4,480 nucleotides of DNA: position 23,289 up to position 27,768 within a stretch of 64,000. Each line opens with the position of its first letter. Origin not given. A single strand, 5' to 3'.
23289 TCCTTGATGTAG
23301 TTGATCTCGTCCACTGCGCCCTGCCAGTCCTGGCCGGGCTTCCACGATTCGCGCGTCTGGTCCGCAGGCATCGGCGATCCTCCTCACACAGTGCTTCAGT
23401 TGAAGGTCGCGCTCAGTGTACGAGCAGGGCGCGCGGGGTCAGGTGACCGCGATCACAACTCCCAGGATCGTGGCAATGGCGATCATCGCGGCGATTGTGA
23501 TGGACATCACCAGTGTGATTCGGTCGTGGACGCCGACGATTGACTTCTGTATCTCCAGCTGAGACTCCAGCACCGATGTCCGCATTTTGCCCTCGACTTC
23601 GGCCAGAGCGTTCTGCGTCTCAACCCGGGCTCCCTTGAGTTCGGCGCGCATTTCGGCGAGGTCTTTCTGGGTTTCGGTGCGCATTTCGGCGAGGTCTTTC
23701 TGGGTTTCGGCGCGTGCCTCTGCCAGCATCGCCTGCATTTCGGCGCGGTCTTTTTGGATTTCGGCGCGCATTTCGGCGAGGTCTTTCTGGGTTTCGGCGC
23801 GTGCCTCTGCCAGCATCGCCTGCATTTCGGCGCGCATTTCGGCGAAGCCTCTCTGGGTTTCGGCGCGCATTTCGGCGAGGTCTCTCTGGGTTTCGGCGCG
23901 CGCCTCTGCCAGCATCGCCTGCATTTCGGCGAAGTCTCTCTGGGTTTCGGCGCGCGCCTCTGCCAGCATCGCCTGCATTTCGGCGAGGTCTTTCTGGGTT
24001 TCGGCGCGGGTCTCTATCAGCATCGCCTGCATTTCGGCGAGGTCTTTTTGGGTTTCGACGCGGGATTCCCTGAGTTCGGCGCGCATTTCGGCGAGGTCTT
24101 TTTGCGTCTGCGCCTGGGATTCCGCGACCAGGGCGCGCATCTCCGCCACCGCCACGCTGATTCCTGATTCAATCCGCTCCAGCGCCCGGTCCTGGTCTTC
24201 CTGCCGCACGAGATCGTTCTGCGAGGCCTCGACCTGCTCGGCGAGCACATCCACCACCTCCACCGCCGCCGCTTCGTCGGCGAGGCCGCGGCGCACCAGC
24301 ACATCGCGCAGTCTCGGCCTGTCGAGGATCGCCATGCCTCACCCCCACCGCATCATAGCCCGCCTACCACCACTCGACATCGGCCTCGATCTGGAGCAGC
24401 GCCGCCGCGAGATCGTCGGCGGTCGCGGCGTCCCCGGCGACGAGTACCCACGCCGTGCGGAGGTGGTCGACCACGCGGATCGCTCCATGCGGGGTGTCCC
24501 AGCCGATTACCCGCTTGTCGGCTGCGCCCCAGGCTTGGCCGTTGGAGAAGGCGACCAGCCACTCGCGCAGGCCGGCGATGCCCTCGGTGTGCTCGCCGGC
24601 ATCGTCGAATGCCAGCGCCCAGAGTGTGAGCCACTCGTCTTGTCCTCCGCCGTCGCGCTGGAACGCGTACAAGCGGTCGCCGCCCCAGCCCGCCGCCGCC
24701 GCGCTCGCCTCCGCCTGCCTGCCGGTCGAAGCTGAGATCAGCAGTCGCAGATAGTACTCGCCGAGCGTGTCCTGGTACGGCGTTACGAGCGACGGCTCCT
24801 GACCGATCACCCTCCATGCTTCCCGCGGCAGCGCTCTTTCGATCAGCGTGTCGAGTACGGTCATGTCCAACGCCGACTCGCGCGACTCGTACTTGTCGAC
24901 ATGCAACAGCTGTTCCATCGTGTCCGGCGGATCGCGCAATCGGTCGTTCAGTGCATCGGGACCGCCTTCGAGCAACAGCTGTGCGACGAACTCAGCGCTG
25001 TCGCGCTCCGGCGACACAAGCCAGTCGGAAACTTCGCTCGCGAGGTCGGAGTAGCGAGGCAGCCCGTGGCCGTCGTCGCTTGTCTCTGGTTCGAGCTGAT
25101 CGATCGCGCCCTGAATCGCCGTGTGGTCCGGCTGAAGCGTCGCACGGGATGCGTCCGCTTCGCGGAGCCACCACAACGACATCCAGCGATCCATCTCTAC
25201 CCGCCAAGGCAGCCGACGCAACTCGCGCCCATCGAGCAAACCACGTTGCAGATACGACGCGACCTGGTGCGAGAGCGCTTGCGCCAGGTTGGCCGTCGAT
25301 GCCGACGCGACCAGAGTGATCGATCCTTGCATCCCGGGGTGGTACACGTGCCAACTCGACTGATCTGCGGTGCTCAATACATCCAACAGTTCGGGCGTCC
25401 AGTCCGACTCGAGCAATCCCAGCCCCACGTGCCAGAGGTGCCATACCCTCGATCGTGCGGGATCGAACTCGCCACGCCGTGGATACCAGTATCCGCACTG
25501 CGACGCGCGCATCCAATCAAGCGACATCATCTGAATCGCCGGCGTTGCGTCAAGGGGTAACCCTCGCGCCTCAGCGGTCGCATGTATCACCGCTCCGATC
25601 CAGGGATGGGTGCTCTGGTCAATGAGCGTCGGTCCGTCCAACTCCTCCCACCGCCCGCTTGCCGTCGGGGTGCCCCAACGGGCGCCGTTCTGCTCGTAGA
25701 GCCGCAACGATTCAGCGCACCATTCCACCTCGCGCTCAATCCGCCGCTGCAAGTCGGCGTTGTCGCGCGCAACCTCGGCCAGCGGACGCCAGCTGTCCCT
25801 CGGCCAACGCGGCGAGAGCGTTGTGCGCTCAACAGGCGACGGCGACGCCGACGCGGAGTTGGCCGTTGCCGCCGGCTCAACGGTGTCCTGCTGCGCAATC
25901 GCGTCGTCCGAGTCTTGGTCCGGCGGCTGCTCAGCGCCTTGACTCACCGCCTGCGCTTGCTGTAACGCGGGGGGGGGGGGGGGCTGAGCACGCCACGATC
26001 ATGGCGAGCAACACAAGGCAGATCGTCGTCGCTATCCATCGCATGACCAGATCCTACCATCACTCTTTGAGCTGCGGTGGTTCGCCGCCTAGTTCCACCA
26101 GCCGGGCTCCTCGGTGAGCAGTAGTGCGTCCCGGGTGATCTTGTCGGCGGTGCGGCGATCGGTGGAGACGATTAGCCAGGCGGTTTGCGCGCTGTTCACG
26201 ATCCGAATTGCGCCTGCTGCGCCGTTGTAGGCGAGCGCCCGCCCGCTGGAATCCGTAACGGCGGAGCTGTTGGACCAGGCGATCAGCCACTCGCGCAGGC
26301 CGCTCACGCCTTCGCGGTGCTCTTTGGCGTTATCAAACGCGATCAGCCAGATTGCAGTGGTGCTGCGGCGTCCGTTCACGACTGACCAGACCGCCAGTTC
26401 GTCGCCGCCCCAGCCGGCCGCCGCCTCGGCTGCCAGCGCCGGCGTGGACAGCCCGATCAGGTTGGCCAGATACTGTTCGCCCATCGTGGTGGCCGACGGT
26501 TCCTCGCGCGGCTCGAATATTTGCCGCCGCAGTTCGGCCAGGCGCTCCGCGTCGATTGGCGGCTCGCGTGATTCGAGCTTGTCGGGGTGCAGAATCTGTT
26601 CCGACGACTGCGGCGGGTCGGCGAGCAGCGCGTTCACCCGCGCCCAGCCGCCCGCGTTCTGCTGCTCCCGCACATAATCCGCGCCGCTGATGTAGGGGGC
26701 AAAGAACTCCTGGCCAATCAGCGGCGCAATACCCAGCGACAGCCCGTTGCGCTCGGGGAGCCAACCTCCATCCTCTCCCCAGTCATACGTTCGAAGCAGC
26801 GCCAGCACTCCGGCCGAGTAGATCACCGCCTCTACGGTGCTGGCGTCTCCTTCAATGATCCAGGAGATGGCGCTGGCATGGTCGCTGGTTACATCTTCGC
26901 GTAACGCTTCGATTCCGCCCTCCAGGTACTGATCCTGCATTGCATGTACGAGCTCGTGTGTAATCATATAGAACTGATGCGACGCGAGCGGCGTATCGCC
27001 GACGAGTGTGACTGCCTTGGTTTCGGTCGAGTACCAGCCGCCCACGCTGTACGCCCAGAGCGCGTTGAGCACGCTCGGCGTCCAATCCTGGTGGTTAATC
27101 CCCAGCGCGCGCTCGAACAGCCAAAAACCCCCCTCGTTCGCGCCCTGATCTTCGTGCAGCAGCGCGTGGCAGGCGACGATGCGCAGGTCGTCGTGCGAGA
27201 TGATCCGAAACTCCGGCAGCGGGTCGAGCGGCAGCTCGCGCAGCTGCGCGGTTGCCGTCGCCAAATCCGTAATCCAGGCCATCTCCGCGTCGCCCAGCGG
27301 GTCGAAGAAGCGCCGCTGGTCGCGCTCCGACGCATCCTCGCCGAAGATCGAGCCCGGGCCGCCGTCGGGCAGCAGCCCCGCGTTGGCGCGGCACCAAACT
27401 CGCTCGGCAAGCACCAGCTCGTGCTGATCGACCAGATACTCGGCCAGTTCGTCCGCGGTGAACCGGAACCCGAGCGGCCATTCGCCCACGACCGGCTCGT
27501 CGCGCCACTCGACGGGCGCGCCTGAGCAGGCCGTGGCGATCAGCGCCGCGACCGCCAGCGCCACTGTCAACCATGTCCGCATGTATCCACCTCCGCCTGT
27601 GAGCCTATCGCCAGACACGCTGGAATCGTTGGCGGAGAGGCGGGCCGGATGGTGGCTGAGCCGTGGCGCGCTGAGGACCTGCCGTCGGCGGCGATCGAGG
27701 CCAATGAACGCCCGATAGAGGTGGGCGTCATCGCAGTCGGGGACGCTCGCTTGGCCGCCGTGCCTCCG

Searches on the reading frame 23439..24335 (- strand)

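Call 48: search_protein_families(library=pfam, proteins=[window:23439-24335:-], max_evalue=0.01)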
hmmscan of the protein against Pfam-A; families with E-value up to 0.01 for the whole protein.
window:23439-24335:- (298 aa): 4 families
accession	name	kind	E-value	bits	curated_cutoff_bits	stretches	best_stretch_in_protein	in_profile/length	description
PF07464.16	ApoLp-III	-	4.2e-05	24.1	36.3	0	173-247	54-128/146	Apolipophorin-III precursor (apoLp-III)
PF07798.16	CCDC90-like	-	0.00016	22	33.5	1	151-286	46-170/175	Coiled-coil domain-containing protein 90-like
PF15035.11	Rootletin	-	0.00083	19.8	36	0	100-234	54-185/188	Ciliary rootlet component, centrosome cohesion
PF04687.17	Microvir_H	-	0.0023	17.8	22.7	0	140-177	124-161/310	Microvirus H protein (pilot protein)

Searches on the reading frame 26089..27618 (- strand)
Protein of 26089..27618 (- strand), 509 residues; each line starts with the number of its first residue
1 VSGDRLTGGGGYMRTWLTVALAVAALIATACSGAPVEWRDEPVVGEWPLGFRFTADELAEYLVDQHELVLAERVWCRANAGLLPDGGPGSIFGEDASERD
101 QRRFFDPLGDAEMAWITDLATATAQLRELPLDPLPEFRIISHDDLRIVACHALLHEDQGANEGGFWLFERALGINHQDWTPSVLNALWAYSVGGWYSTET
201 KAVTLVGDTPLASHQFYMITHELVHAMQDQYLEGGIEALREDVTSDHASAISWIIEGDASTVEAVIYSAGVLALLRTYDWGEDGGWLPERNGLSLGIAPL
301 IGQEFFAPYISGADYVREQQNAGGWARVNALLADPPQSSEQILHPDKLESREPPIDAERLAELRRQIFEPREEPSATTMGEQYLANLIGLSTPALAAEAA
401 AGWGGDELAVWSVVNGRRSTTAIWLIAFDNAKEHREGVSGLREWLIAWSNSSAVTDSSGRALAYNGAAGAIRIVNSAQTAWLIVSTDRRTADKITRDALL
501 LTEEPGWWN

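Call 4: search_protein_families(library=pfam, proteins=[window:26089-27618:-], max_evalue=1)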
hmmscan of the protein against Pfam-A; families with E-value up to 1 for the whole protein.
window:26089-27618:- (509 aa): 1 family
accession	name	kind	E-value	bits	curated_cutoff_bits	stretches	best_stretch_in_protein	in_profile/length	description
PF20573.4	DUF6782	-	0.061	13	27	1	193-265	69-136/241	Putative metallopeptidase family (DUF6782)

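Call 65: search_protein_families(library=ncbifam, proteins=[window:26089-27582:-], max_evalue=0.1)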
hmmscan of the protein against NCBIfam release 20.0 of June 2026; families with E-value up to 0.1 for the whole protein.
window:26089-27582:- (497 aa): 1 family
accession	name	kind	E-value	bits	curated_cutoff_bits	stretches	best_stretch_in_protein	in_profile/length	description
NF038145.1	Hvo_1808_fam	equivalog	1.1e-33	117.1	200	1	156-467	85-416/432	Hvo_1808 family surface protein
